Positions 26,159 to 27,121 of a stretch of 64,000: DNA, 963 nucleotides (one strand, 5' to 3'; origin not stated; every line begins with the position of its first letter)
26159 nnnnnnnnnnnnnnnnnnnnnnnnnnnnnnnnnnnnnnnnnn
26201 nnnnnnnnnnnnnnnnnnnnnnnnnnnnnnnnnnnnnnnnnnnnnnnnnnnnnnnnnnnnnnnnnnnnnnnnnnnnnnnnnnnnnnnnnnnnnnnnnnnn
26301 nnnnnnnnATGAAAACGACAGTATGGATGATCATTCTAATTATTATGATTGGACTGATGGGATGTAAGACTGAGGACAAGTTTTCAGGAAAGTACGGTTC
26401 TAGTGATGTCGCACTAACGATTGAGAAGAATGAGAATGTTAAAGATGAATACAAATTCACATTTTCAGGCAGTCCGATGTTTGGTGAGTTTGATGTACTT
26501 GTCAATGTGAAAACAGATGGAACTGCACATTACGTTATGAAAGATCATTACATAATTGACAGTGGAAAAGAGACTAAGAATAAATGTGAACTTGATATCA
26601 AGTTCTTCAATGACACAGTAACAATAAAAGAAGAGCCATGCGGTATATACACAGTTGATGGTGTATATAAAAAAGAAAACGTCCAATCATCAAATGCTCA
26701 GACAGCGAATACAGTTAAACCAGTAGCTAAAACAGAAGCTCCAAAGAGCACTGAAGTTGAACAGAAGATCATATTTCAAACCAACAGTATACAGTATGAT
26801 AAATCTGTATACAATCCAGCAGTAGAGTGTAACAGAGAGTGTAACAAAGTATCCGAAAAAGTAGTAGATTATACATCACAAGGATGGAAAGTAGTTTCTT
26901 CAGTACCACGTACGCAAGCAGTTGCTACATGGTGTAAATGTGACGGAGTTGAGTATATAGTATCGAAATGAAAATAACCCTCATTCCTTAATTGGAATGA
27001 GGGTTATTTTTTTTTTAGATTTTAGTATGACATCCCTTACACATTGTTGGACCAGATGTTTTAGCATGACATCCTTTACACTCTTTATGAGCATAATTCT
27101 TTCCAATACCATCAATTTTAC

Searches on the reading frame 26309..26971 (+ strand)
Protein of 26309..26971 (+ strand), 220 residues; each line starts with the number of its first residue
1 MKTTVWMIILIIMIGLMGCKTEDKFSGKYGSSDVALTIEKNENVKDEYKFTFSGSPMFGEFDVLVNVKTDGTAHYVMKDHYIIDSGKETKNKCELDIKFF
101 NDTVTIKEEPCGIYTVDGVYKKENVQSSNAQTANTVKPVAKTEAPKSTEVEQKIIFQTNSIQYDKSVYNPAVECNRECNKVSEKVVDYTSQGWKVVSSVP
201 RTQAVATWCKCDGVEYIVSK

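Call 3: search_protein_families(library=pfam, proteins=[window:26309-26971:+], max_evalue=0.1)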
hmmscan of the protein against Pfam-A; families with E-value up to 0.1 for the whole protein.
window:26309-26971:+ (220 aa): 1 family
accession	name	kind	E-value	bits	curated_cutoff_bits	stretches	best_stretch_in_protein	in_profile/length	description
PF04213.18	HtaA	-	0.0032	18.5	24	1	40-144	31-121/164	Htaa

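Call 8: search_protein_families(library=phrogs, proteins=[window:26309-26971:+], max_evalue=0.01)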
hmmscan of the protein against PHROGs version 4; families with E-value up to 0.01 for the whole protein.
window:26309-26971:+ (220 aa): 0 families

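Call 90: search_solved_structures(query=window:26309-26971:+, max_evalue=5)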
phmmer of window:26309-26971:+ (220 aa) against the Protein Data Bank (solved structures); distinct sequences matched with E-value up to 5: 3.
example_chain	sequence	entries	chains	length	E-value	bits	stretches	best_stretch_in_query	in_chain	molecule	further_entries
6ikj_A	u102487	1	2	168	0.83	12.5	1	8-72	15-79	YfiB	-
5xon_U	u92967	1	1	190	0.87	12.5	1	138-213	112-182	General transcription elongation factor TFIIS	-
4zhv_A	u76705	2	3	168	2.2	11.2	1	8-72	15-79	YfiB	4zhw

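Call 91: search_protein_families(library=ncbifam, proteins=[window:26309-26971:+], max_evalue=0.05)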
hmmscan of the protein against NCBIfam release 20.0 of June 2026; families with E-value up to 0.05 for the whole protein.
window:26309-26971:+ (220 aa): 0 families
